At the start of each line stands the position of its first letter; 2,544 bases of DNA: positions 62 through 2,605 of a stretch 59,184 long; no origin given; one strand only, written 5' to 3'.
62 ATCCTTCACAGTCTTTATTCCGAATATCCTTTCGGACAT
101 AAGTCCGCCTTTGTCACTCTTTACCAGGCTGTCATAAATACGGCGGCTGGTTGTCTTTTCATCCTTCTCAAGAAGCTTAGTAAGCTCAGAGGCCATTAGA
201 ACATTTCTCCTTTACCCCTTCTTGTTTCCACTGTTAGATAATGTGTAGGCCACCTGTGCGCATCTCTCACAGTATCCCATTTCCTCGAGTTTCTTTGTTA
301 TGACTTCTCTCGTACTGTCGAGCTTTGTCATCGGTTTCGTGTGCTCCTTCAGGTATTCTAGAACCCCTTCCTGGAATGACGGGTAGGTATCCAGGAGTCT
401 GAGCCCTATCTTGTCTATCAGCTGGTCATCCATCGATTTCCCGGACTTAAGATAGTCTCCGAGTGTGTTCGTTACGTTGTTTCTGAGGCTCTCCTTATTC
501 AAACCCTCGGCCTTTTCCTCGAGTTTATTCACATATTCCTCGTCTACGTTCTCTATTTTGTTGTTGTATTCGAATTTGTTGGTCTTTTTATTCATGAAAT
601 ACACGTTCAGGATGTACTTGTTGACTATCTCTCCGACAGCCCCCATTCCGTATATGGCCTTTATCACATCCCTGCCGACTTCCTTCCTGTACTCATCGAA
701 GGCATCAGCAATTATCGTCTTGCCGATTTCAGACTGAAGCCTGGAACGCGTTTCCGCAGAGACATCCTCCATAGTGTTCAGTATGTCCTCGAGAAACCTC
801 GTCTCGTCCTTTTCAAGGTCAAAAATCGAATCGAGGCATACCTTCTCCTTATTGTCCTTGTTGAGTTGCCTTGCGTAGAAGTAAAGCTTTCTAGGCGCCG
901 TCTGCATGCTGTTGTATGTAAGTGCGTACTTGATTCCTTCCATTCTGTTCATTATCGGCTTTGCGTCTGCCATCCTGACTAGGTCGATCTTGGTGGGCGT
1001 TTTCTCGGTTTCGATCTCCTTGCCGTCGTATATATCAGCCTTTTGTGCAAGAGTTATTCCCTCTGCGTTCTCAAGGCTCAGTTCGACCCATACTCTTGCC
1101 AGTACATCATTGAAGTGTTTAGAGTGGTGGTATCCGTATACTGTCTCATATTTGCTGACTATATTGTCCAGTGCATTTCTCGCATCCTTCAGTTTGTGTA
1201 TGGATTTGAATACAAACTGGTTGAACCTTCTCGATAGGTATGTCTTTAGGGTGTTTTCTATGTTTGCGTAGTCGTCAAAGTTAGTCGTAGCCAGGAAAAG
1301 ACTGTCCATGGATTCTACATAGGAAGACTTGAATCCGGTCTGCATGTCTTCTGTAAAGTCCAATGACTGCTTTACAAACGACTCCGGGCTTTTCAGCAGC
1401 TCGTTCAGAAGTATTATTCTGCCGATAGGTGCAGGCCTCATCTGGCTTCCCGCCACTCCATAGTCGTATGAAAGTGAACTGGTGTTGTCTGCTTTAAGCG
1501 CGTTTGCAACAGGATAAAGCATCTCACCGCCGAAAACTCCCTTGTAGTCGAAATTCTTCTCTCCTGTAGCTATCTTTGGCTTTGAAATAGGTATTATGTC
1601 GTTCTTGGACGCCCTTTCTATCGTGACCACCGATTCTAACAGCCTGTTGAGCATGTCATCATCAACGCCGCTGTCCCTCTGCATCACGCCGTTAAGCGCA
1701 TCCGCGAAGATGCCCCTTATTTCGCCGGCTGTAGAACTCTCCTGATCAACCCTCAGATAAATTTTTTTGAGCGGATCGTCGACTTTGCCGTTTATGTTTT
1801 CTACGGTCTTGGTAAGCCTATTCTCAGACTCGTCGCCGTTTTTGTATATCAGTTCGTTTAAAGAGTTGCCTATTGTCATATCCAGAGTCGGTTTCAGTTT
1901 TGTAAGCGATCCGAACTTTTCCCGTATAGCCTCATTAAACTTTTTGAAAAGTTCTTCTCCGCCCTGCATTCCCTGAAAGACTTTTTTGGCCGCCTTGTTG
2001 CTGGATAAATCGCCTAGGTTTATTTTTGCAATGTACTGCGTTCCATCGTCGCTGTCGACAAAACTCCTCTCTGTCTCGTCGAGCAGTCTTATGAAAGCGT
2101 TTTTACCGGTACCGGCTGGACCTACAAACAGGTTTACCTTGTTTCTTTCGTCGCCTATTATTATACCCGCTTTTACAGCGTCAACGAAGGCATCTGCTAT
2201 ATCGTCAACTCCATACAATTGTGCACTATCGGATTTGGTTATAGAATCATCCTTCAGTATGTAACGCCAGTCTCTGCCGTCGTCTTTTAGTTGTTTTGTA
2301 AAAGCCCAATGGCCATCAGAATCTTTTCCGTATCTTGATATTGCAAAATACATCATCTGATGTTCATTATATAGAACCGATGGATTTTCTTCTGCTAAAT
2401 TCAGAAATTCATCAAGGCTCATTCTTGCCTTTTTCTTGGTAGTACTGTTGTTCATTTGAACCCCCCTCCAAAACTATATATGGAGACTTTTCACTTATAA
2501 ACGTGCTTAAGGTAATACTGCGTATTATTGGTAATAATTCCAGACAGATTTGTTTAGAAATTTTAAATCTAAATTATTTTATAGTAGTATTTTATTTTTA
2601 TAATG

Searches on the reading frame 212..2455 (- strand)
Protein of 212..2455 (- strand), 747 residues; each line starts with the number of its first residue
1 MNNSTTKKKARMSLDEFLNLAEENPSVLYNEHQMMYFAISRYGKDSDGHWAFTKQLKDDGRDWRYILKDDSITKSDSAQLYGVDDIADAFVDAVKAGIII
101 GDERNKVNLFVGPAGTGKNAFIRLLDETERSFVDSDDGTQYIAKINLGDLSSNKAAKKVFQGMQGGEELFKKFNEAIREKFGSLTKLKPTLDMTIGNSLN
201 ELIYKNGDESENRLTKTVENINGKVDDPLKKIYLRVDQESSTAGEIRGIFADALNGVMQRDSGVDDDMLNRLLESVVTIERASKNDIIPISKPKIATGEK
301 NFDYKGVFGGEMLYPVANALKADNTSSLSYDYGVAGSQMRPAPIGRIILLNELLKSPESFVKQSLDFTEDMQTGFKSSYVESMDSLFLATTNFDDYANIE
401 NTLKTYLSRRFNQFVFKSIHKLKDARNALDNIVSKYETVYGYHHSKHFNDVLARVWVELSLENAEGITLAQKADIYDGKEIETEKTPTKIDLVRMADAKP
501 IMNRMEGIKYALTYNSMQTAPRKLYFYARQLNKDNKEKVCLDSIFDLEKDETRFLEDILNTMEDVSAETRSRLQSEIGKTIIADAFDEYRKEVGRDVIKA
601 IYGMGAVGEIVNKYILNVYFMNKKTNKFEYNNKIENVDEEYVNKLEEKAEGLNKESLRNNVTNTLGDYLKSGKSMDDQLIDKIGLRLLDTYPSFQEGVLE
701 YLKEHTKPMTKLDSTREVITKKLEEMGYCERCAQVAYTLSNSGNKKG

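Call 22: search_protein_families(library=ncbifam, proteins=[window:212-2455:-], max_evalue=0.00001)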
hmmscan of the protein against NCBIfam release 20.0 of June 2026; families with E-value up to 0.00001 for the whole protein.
window:212-2455:- (747 aa): 0 families

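Call 106: search_protein_families(library=padloc, alignment_id=A8, max_evalue=0.00001)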
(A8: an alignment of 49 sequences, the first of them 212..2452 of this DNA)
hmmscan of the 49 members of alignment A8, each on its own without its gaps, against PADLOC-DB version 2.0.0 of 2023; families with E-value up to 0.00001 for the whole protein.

A. member 1, window:212-2452:- (746 aa): 0 families

B. families by the number of members that match (of 49 scanned): 80 families (the first 25 are shown)
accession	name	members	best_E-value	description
PDLC04047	PD-T4-6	2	5.2e-12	-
PDLC04042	PD-T4-6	2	1.3e-09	-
PDLC04057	PD-T4-6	2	4.5e-09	-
PDLC04060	PD-T4-6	2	8.4e-09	-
PDLC04053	PD-T4-6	2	2.7e-08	-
PDLC04044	PD-T4-6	2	3.9e-08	-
PDLC04048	PD-T4-6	2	4.2e-08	-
PDLC04046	PD-T4-6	2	8.3e-08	-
PDLC04039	PD-T4-6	2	2.2e-07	-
PDLC04061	PD-T4-6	2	2.5e-07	-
PDLC04138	mad6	2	3.2e-07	mads_6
PDLC04043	PD-T4-6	2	5.3e-07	-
PDLC03802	RTasHel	1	2.5e-39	DRT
PDLC00132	GajB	1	8.1e-38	UrvD helicase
PDLC00117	GajB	1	8.9e-36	UrvD helicase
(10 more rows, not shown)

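Call 107: search_protein_families(library=pfam, alignment_id=A8, max_evalue=0.00001)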
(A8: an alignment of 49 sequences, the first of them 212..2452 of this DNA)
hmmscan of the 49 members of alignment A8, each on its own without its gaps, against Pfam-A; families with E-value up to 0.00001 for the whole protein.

A. member 1, window:212-2452:- (746 aa): 0 families

B. families by the number of members that match (of 49 scanned): 59 families (the first 25 are shown)
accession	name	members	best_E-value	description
PF00857.26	Isochorismatase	2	2.5e-36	Isochorismatase domain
PF20143.4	NAD_kinase_C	2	3.9e-20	ATP-NAD kinase C-terminal domain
PF00156.33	Pribosyltran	2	1.8e-16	Phosphoribosyl transferase domain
PF00528.27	BPD_transp_1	2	4.6e-13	Binding-protein-dependent transport system inner membrane component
PF00069.31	Pkinase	2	3.3e-08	Protein kinase domain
PF02540.23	NAD_synthase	1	1e-65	NAD synthase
PF00723.27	Glyco_hydro_15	1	8.8e-55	Glycosyl hydrolases family 15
PF00122.25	E1-E2_ATPase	1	3.5e-46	E1-E2 ATPase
PF07690.21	MFS_1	1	9.9e-40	Major Facilitator Superfamily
PF00580.27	UvrD-helicase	1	2.2e-37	UvrD/REP helicase N-terminal domain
PF00005.33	ABC_tran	1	1.8e-36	ABC transporter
PF00004.35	AAA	1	3.8e-34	ATPase family associated with various cellular activities (AAA)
PF17645.6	Amdase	1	1.2e-32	Arylmalonate decarboxylase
PF13483.12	Lactamase_B_3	1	1.1e-29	Beta-lactamase superfamily domain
PF17767.7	NAPRTase_N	1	2.1e-28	Nicotinate phosphoribosyltransferase (NAPRTase) N-terminal domain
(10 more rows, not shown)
